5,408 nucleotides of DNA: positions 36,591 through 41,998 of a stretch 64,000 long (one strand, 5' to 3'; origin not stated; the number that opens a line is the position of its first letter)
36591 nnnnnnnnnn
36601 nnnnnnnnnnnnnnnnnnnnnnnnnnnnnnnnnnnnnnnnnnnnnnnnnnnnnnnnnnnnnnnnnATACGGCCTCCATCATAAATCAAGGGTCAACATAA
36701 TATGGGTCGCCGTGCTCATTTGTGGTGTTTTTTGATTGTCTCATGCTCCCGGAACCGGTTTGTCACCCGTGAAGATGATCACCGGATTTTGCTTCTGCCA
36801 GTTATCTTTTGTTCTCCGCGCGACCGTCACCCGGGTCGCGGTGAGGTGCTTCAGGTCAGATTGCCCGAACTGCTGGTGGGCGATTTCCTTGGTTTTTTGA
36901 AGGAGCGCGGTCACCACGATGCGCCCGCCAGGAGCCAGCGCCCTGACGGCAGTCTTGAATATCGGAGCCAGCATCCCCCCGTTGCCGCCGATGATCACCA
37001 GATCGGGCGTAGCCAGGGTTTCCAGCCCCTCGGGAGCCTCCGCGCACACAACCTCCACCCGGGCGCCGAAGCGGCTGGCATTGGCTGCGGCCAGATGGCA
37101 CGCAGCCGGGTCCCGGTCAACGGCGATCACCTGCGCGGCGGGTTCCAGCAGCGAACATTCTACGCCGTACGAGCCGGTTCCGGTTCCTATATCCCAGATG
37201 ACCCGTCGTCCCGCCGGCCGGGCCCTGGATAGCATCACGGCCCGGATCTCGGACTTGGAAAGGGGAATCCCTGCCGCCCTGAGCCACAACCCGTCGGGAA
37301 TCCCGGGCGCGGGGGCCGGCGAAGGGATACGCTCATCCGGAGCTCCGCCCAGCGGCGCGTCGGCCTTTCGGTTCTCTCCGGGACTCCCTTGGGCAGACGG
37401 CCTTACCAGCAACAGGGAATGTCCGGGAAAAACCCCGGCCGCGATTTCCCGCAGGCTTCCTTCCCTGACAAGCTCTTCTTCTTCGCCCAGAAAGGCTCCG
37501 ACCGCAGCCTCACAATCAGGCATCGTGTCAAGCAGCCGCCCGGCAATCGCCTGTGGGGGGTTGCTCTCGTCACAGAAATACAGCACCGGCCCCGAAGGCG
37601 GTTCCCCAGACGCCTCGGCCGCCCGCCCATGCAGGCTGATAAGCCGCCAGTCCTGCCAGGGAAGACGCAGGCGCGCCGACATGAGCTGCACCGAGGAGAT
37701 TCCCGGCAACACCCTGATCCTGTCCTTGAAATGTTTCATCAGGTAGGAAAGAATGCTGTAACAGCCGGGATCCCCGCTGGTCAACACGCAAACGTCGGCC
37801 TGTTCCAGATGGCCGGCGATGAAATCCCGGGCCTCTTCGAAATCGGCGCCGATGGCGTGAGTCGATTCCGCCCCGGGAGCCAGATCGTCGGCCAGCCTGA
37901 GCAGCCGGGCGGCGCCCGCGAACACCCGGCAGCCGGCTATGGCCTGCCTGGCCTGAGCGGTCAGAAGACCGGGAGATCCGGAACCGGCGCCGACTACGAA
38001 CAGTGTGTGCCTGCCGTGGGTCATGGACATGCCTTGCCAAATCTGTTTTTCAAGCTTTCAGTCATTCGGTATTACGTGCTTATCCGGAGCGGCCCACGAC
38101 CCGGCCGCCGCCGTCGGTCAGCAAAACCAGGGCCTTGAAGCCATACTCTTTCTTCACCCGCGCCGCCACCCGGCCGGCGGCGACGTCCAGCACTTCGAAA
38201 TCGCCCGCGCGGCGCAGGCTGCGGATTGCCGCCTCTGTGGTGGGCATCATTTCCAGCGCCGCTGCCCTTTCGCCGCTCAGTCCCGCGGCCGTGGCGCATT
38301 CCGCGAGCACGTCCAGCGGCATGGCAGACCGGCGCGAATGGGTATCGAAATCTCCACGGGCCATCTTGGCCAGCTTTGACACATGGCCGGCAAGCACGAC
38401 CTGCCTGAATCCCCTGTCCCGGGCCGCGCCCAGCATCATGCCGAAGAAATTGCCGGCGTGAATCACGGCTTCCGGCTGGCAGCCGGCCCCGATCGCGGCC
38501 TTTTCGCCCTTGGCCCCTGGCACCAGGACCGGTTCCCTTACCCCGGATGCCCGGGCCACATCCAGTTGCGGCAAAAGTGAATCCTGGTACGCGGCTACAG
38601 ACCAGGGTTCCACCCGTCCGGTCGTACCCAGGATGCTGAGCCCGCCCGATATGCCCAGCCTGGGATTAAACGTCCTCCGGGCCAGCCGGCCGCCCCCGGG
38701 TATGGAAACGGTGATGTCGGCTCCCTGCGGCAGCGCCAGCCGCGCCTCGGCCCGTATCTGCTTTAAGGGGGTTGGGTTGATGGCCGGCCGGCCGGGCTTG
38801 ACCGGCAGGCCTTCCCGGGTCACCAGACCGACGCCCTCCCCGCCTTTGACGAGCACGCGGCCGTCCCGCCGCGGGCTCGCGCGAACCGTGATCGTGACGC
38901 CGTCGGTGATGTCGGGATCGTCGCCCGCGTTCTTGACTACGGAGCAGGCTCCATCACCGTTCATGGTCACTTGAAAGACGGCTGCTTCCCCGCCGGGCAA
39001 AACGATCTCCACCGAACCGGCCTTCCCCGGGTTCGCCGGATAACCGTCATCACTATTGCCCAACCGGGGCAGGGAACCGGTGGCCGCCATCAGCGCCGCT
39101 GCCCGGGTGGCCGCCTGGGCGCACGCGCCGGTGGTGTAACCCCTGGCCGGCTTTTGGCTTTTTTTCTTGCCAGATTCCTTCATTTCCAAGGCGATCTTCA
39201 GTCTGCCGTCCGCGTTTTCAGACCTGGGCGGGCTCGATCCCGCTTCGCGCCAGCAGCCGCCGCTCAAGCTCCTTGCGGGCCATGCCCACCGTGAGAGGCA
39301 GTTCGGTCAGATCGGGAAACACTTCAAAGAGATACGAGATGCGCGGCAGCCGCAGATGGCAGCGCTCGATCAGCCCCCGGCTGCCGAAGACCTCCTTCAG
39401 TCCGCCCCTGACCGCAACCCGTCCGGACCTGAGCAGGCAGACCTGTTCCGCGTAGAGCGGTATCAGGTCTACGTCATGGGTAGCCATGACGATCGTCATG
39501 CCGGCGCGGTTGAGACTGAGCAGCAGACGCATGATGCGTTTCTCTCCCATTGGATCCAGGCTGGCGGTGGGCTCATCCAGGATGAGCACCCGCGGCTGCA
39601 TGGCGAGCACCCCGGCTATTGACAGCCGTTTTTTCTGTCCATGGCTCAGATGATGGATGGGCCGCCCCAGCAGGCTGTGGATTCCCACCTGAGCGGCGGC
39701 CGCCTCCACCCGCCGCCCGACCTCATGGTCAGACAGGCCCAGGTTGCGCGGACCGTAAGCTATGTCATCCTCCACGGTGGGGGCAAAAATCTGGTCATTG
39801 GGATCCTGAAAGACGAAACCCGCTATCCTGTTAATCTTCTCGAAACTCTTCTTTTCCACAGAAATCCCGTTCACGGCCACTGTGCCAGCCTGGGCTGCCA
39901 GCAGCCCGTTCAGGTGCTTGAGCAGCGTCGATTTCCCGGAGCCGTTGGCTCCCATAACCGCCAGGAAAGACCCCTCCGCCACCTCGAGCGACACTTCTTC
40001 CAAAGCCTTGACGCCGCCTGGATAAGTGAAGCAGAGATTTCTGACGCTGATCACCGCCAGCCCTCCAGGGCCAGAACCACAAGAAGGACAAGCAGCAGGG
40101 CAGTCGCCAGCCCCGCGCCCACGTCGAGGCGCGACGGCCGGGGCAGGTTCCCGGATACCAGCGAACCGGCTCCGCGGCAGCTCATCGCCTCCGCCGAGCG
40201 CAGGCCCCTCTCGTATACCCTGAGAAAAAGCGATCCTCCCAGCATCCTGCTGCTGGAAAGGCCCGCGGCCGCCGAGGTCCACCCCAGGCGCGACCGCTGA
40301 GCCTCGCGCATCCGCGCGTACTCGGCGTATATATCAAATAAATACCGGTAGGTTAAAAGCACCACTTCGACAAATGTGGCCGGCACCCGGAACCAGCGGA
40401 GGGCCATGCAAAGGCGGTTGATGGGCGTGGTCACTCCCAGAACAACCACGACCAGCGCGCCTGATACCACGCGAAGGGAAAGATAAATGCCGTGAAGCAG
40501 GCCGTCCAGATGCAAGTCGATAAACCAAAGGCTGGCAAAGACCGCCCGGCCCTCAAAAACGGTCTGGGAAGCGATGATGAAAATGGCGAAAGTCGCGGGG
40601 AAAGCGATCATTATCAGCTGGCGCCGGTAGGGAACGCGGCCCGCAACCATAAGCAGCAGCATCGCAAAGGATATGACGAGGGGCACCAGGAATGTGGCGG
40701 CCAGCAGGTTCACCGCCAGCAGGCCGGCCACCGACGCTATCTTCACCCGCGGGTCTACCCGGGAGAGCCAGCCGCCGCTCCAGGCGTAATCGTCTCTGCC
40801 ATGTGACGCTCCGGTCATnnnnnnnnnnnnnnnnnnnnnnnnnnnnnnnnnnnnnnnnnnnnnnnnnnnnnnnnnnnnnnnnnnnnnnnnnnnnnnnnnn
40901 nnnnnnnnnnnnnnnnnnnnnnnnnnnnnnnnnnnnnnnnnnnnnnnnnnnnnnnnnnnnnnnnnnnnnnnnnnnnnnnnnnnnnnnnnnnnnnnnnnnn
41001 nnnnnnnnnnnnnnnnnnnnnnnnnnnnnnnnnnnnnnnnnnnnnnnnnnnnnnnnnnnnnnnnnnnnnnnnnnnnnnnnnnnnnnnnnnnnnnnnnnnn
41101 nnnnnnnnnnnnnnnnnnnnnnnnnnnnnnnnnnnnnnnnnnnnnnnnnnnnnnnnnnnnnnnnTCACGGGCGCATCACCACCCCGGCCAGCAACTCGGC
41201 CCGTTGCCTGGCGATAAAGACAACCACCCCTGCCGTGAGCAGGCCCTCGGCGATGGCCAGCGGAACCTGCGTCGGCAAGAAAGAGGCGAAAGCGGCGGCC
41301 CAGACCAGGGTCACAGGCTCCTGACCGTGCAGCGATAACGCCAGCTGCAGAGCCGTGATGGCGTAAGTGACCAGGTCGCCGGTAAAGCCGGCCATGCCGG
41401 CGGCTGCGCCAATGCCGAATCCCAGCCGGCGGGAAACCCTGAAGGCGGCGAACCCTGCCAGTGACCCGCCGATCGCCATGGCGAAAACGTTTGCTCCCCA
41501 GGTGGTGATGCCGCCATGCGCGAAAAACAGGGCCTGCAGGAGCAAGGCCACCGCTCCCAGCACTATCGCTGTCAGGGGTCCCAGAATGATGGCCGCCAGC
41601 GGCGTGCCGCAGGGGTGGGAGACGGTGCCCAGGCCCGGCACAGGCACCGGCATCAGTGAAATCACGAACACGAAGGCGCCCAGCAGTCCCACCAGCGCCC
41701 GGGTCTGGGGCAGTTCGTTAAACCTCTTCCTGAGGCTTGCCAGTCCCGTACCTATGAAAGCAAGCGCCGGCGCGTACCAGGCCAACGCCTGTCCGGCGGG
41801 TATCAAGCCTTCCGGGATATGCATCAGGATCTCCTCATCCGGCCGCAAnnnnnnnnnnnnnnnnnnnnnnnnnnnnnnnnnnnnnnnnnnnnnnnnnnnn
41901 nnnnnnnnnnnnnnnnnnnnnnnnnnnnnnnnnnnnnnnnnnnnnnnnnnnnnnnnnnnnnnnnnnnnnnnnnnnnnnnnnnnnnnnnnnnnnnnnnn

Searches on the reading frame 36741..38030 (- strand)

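Call 7: search_protein_families(library=ncbifam, proteins=[window:36741-38030:-])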
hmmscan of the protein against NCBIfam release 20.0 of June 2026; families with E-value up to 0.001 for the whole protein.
window:36741-38030:- (429 aa): 34 families (the best 25 are shown)
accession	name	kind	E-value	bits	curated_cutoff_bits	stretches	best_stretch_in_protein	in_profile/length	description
TIGR02467.1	CbiE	equivalog_domain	7.5e-45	152.9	92.9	1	12-209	1-204/204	precorrin-6y C5,15-methyltransferase (decarboxylating) subunit CbiE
NF005640.0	PRK07402.1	equivalog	4.3e-35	121.1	219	1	241-423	10-197/200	precorrin-6Y C5,15-methyltransferase subunit CbiT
NF001556.0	PRK00377.1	equivalog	6.1e-32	111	238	1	241-424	7-197/198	cobalt-precorrin-6Y C(15)-methyltransferase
NF006138.0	PRK08287.1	equivalog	9.1e-30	103.9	210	1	246-424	3-184/189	decarboxylating cobalt-precorrin-6B (C(15))-methyltransferase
TIGR02469.1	CbiT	equivalog_domain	1.6e-28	99.4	78.3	1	257-375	2-122/124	precorrin-6Y C5,15-methyltransferase (decarboxylating) subunit CbiT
NF004459.0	PRK05787.2-2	equivalog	1.1e-19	70.9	298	1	9-138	3-135/210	cobalt-precorrin-7 (C(5))-methyltransferase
NF004456.0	PRK05787.1-4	equivalog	3.3e-18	66.3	247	1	11-141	3-131/201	cobalt-precorrin-7 (C(5))-methyltransferase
NF004461.0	PRK05787.2-4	equivalog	8.6e-17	61.4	187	1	10-196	1-175/191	cobalt-precorrin-7 (C(5))-methyltransferase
NF004454.0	PRK05787.1-1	equivalog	1.1e-16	61.1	354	1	10-166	2-155/201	cobalt-precorrin-7 (C(5))-methyltransferase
NF004460.0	PRK05787.2-3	equivalog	2.9e-16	59.6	291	1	10-137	2-130/207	cobalt-precorrin-7 (C(5))-methyltransferase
NF004458.0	PRK05787.2-1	equivalog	1.9e-13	50.4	324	1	11-141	2-118/195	cobalt-precorrin-7 (C(5))-methyltransferase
TIGR01466.1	cobJ_cbiH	equivalog_domain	2.1e-13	50.4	246.35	1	10-133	1-131/239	precorrin-3B C(17)-methyltransferase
TIGR01467.1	cobI_cbiL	equivalog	1.2e-10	41.2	163.25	1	71-124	83-140/230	precorrin-2 C(20)-methyltransferase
NF004457.0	PRK05787.1-5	equivalog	1.3e-10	40.9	302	1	7-136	27-158/252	cobalt-precorrin-7 (C(5))-methyltransferase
NF004462.0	PRK05787.2-5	equivalog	1.5e-10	41.1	360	1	8-137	20-152/228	cobalt-precorrin-7 (C(5))-methyltransferase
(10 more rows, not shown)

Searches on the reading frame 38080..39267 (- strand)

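Call 7: search_protein_families(library=ncbifam, proteins=[window:38080-39267:-])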
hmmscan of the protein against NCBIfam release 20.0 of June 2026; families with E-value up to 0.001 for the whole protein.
window:38080-39267:- (395 aa): 5 families
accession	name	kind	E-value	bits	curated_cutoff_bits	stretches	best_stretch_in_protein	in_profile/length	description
TIGR00312.2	cbiD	equivalog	6.3e-93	311.7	200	1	42-381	3-335/346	cobalt-precorrin-5B (C(1))-methyltransferase CbiD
NF000849.0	PRK00075.1-1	equivalog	6.9e-83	278.9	348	1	31-393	3-360/366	cobalt-precorrin-5B (C(1))-methyltransferase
NF000855.0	PRK00075.2-4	equivalog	3.6e-30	104.9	399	1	85-223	70-211/339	cobalt-precorrin-5B (C(1))-methyltransferase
NF000856.0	PRK00075.2-5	equivalog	4.7e-29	101.5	343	1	41-223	42-209/334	cobalt-precorrin-5B (C(1))-methyltransferase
NF000853.0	PRK00075.2-2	equivalog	1.8e-13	50.4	346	1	81-223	67-200/307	cobalt-precorrin-5B (C(1))-methyltransferase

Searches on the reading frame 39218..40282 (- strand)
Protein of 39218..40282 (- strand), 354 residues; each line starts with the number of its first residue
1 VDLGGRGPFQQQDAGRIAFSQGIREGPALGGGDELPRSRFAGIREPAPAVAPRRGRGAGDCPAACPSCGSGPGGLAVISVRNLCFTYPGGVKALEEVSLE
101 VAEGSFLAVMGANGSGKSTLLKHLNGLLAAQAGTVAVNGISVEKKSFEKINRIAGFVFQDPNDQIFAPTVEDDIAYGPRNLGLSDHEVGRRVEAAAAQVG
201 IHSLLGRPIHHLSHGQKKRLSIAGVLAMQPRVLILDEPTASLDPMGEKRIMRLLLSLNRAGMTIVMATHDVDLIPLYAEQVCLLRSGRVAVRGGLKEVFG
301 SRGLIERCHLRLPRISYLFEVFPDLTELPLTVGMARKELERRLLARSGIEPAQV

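Call 7: search_protein_families(library=ncbifam, proteins=[window:39218-40282:-])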
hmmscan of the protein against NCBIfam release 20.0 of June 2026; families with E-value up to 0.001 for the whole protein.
window:39218-40282:- (354 aa): 190 families (the best 25 are shown)
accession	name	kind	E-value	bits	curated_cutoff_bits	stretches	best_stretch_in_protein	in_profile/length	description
NF010157.0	PRK13636.1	equivalog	1.1e-80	270.9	463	1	77-341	5-277/285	cobalt transporter ATP-binding subunit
NF010171.0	PRK13652.1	equivalog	5.3e-76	255.3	476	1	77-320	3-247/277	cobalt transporter ATP-binding subunit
TIGR04521.1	ECF_ATPase_2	equivalog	1.5e-74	250.6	330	1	78-322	1-256/279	energy-coupling factor transporter ATPase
TIGR04520.1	ECF_ATPase_1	equivalog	2.7e-73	246.7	315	1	78-320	1-245/269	energy-coupling factor transporter ATPase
TIGR01166.1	cbiO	subfamily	1.3e-69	233.5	211.8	1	87-274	1-190/190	cobalt ABC transporter, ATP-binding protein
NF010158.0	PRK13637.1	equivalog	1.3e-63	214.8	390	1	78-321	3-255/287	energy-coupling factor transporter ATPase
NF010155.0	PRK13634.1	equivalog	5.9e-61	206.3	413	1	90-315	19-250/290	energy-coupling factor ABC transporter ATP-binding protein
NF010156.0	PRK13635.1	equivalog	2.2e-59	200.9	392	1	77-318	5-247/279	energy-coupling factor ABC transporter ATP-binding protein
NF010153.0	PRK13631.1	equivalog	7.1e-49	166.5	463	1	90-316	38-281/320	cobalt transporter ATP-binding subunit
NF010170.0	PRK13651.1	equivalog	7.3e-49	166.4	432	2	145-302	98-256/308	cobalt transporter ATP-binding subunit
NF010159.0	PRK13638.1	equivalog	1.1e-48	166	489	1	82-318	6-243/271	energy-coupling factor ABC transporter ATP-binding protein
NF010166.0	PRK13646.1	equivalog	3.9e-47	160.9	458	1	90-319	19-254/286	energy-coupling factor transporter ATPase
TIGR02673.1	FtsE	equivalog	8.2e-44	149.8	264.85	1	77-287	1-213/214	cell division ATP-binding protein FtsE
NF010167.0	PRK13648.1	subfamily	3.5e-42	144.6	241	1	77-313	7-244/269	energy-coupling factor transporter ATPase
NF010068.0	PRK13548.1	equivalog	1.5e-41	142.2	261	1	77-302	5-234/261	heme ABC transporter ATP-binding protein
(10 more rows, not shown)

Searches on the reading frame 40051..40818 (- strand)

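Call 6: search_protein_families(library=ncbifam, proteins=[window:40051-40818:-])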
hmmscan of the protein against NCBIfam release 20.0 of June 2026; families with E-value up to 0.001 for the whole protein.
window:40051-40818:- (255 aa): 2 families
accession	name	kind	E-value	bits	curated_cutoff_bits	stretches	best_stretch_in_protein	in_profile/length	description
TIGR02454.1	ECF_T_CbiQ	equivalog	4.4e-40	137.6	111.8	1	21-215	1-200/200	cobalt ECF transporter T component CbiQ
NF012029.0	PRK15485.1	equivalog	2.6e-11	43.9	303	1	9-204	5-206/225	energy-coupling factor ABC transporter transmembrane protein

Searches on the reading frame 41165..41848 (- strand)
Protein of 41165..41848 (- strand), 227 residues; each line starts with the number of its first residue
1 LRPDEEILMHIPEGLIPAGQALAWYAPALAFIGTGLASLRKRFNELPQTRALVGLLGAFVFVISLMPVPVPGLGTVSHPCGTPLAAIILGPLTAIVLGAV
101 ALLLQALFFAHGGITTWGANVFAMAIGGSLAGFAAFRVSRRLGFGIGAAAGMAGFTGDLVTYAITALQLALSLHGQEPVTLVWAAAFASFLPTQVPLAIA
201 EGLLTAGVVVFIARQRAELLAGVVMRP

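Call 6: search_protein_families(library=ncbifam, proteins=[window:41165-41848:-])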
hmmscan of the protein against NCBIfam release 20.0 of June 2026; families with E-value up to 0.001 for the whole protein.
window:41165-41848:- (227 aa): 12 families
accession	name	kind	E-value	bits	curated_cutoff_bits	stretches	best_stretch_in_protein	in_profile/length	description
NF006184.0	PRK08319.1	equivalog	1.1e-63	214.7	180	1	9-221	1-213/224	energy-coupling factor ABC transporter permease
TIGR00123.1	cbiM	equivalog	3.8e-46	157.7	184.15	1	9-220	1-212/214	cobalt ECF transporter S component CbiM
NF004902.0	PRK06265.1-1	equivalog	1.1e-26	93.9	219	1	9-221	1-204/213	cobalt transporter CbiM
NF008873.0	PRK11909.1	equivalog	2.5e-24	86.3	225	1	9-209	1-197/230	cobalt transporter CbiM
NF005598.0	PRK07331.1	equivalog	4e-21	75.8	401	1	9-204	1-191/323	cobalt transporter CbiM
NF004905.0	PRK06265.1-5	equivalog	1.4e-17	64.5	173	1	9-221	1-198/205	cobalt transporter CbiM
NF004906.0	PRK06265.2-1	equivalog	5.3e-17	62.4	205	1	9-222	1-211/212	cobalt transporter CbiM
NF004907.0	PRK06265.2-2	subfamily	3.1e-14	53.1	200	1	7-220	19-217/221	cobalt transporter CbiM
NF004903.0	PRK06265.1-3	equivalog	4.6e-13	49.1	193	1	8-221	1-199/211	cobalt transporter CbiM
NF004909.0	PRK06265.2-5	equivalog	5.2e-13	49.5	172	1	9-220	1-194/196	cobalt transporter CbiM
NF004904.0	PRK06265.1-4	equivalog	7e-09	35.6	172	1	9-221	1-200/206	cobalt transporter CbiM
NF004908.0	PRK06265.2-3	equivalog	1.2e-07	31.9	205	1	9-223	1-200/211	cobalt transporter CbiM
